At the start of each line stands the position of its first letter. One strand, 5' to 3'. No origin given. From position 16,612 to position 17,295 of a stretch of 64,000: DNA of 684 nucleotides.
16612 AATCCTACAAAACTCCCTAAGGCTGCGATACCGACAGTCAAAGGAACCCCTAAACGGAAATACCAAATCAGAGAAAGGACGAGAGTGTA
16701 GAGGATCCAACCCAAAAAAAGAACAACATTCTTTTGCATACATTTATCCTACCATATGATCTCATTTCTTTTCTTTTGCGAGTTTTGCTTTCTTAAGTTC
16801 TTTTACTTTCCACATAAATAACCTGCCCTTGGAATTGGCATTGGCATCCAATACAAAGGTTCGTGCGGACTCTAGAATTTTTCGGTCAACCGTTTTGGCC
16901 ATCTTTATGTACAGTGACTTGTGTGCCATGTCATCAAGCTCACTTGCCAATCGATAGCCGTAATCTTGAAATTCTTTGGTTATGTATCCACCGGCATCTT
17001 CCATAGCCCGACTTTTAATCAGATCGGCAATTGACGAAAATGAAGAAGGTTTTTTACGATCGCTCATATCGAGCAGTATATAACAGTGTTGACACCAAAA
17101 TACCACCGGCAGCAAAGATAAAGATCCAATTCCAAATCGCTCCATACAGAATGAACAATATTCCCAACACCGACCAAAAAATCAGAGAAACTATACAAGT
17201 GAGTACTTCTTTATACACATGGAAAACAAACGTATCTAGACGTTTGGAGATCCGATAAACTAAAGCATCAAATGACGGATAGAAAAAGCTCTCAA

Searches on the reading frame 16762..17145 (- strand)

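Call 27: search_protein_families(library=pfam, proteins=[window:16762-17145:-], max_evalue=0.001)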
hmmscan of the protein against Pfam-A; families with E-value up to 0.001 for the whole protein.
window:16762-17145:- (127 aa): 0 families

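Call 104: search_protein_families(library=ncbifam, proteins=[window:16762-17145:-], max_evalue=0.1)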
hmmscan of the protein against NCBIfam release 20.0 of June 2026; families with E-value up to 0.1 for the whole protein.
window:16762-17145:- (127 aa): 1 family
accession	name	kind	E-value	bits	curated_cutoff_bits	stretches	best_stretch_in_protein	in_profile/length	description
TIGR03463.1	osq_cycl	subfamily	0.06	11.6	851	1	9-86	143-220/634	2,3-oxidosqualene cyclase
